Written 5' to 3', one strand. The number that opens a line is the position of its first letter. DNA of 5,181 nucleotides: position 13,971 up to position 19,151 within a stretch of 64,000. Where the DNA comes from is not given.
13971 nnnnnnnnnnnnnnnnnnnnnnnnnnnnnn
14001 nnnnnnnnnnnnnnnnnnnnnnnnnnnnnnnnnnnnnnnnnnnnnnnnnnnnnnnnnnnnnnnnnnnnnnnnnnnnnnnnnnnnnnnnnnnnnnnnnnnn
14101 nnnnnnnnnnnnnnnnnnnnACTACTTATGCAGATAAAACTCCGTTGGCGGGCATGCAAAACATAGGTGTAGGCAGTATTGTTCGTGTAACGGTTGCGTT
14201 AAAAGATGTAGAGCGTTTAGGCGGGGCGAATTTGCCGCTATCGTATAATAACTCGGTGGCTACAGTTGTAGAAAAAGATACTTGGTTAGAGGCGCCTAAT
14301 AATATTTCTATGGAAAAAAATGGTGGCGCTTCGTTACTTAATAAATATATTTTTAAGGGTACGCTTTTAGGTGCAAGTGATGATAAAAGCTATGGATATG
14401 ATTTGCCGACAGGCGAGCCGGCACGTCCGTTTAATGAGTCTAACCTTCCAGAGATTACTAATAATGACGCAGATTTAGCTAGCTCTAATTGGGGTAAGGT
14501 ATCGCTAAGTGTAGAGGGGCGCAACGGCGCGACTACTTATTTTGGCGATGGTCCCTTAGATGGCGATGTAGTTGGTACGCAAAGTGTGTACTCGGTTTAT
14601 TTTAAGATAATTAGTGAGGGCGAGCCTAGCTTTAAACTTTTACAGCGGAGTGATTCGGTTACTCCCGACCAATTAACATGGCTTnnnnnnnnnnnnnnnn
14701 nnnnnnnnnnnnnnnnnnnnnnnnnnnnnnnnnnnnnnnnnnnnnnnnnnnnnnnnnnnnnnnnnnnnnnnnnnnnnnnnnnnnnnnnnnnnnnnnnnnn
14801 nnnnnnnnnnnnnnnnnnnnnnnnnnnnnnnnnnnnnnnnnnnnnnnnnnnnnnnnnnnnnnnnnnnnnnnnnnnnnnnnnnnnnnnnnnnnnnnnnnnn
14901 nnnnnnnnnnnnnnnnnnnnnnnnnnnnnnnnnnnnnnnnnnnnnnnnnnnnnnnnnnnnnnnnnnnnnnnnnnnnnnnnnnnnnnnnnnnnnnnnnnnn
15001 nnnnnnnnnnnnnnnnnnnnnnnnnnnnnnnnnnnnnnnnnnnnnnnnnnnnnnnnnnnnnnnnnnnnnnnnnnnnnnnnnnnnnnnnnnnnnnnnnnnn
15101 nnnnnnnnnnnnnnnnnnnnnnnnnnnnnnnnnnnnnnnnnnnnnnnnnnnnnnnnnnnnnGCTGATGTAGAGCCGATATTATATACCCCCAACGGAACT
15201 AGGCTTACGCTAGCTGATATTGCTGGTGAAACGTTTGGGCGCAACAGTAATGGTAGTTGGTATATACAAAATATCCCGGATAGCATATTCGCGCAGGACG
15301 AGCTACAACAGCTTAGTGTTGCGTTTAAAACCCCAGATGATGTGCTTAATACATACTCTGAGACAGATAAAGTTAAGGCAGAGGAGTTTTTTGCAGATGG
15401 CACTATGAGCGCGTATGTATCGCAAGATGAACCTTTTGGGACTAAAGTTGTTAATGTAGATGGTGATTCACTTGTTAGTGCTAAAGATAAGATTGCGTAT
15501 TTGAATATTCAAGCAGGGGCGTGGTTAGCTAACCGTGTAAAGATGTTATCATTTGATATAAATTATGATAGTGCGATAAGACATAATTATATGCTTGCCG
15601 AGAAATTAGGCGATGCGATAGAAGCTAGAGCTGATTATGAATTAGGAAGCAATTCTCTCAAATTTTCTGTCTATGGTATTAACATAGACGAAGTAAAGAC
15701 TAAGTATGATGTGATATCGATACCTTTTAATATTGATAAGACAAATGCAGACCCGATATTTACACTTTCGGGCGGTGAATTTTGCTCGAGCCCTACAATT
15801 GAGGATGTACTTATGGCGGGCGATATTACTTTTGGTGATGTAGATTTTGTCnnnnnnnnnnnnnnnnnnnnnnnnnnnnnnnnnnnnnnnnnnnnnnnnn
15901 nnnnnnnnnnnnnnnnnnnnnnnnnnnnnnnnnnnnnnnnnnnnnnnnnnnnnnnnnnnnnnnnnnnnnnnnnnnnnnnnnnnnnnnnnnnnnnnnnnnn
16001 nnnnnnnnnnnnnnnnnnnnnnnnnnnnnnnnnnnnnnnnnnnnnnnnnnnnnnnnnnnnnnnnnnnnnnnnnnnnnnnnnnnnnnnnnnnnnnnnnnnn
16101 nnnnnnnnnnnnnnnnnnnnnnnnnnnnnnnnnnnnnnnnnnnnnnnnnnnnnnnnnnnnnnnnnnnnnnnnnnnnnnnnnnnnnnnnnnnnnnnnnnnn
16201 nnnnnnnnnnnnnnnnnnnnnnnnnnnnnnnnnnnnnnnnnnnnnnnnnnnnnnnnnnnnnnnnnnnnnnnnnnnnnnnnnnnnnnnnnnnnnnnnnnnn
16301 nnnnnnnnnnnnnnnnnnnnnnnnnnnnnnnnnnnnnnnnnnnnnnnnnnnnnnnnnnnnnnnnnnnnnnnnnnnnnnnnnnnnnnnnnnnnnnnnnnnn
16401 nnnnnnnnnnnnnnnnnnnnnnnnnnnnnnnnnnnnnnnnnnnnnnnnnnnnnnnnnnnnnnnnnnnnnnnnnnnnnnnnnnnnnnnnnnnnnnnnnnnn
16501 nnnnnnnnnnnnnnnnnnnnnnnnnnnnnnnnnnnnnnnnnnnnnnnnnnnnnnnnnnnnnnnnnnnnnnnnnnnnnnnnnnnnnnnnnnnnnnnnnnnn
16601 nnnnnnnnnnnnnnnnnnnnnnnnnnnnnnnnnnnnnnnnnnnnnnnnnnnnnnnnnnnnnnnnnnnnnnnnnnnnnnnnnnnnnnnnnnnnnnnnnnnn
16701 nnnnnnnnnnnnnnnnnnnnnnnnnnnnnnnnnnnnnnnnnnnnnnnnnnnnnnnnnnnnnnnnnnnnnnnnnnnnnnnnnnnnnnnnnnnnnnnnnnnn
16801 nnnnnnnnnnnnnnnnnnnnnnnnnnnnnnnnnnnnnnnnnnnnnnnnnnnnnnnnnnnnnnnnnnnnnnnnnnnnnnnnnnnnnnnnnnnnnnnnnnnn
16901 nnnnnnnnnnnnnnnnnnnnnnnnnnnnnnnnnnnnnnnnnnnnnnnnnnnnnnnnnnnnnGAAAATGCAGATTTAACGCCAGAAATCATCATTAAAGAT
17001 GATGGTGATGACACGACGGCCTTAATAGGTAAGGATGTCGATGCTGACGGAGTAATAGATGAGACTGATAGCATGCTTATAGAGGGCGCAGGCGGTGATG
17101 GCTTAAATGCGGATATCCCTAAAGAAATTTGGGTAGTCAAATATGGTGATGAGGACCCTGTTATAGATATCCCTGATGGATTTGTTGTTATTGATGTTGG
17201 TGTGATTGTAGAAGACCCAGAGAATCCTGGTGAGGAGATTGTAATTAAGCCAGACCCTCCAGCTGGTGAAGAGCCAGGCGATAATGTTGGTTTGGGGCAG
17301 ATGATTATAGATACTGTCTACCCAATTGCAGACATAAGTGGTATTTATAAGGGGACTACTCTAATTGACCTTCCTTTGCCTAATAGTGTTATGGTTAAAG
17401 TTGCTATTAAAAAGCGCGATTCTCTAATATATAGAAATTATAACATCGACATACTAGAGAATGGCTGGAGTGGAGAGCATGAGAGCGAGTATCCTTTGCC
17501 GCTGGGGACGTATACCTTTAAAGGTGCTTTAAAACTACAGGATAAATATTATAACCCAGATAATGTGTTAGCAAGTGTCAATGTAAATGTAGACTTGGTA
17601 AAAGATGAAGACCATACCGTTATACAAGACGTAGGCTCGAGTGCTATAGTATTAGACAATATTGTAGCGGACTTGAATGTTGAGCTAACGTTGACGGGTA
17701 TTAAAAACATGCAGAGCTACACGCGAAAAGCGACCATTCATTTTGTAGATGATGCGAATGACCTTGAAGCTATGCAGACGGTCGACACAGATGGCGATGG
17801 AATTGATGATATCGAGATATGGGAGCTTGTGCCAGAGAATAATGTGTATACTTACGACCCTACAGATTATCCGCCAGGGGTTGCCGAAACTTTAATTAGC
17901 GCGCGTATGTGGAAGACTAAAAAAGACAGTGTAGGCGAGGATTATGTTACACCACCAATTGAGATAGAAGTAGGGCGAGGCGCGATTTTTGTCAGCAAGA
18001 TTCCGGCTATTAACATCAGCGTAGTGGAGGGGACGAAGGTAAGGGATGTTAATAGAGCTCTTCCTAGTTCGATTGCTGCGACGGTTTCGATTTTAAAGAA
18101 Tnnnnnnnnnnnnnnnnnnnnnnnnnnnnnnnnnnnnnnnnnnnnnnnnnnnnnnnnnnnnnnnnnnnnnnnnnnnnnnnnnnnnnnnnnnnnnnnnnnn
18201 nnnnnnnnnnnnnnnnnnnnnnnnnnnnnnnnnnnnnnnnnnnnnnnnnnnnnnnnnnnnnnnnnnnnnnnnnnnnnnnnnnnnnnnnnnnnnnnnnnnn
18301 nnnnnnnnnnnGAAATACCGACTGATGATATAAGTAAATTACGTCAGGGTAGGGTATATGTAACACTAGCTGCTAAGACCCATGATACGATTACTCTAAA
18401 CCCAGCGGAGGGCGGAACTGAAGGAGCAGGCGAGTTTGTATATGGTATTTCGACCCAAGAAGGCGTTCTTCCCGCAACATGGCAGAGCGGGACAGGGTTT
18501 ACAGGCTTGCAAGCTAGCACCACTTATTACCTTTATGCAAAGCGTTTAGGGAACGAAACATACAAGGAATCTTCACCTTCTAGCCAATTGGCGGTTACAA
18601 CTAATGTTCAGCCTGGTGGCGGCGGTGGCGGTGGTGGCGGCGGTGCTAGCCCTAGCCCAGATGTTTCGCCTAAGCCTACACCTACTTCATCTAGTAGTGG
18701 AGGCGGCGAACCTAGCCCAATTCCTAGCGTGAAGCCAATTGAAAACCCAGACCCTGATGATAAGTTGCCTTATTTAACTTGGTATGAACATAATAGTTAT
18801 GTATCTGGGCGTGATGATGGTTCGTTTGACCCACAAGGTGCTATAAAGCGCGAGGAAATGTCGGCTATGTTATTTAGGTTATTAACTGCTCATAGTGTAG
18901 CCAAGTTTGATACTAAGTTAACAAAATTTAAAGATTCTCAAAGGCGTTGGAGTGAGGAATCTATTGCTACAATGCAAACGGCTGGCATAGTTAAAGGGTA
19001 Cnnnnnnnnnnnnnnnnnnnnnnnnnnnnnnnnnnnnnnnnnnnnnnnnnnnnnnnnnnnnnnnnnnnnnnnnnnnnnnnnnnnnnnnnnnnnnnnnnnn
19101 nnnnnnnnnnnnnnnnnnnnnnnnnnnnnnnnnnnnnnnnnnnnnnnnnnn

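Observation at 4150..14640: Every member carries its own cohesin-like module, so daisy chains or branched polymers are possible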

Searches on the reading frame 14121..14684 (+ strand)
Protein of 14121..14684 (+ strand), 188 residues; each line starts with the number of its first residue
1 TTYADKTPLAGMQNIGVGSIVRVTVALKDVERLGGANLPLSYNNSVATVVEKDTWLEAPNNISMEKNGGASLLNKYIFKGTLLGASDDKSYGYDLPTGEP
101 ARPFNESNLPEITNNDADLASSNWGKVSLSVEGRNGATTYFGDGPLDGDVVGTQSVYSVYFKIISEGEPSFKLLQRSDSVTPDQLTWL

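Call 13: search_protein_families(library=pfam, proteins=[window:14121-14684:+], max_evalue=10)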
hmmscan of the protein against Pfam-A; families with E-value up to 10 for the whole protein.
seq(188 aa): 1 family
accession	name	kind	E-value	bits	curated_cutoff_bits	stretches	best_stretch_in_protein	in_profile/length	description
PF00963.24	Cohesin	-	0.00029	21.5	24.1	1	16-73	11-76/139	Cohesin domain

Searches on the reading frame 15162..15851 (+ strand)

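Call 80: search_protein_families(library=pfam, proteins=[window:15162-15851:+], max_evalue=1)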
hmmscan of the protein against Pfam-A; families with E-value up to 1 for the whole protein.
seq(230 aa): 1 family
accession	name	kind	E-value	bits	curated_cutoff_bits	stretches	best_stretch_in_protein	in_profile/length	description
PF11161.13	DUF2944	-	0.096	13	32.2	1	24-93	59-130/185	Protein of unknown function (DUF2946)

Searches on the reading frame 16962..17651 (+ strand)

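Call 80: search_protein_families(library=pfam, proteins=[window:16962-17651:+], max_evalue=1)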
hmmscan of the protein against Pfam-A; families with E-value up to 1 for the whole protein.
seq(230 aa): 1 family
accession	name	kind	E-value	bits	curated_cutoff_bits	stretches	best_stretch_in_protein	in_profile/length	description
PF01267.22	F-actin_cap_A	-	0.029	14.3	24.2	1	166-211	149-194/263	F-actin capping protein alpha subunit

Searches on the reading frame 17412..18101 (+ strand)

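Call 80: search_protein_families(library=pfam, proteins=[window:17412-18101:+], max_evalue=1)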
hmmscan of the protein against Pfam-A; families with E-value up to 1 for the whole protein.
seq(230 aa): 2 families
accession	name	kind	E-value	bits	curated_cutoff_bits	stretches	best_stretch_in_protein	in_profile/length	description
PF01267.22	F-actin_cap_A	-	0.023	14.6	24.2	1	16-61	149-194/263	F-actin capping protein alpha subunit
PF14924.12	MAP10_N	-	0.18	12.2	21.5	1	54-116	66-128/144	Microtubule associated protein 10, N-terminal domain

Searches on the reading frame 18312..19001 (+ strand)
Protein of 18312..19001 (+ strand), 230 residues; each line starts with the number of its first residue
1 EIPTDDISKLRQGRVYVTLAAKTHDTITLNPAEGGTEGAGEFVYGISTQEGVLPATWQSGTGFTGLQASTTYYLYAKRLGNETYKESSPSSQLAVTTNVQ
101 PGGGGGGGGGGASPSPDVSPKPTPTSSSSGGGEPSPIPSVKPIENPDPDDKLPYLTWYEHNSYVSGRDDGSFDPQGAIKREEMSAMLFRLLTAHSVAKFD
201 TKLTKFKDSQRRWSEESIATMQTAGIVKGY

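Call 80: search_protein_families(library=pfam, proteins=[window:18312-19001:+], max_evalue=1)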
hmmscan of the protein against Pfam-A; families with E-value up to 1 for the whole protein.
seq(230 aa): 1 family
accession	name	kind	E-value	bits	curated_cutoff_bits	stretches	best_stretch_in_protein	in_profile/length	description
PF00395.25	SLH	-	3.3e-09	37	20.8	2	157-183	18-43/44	S-layer homology domain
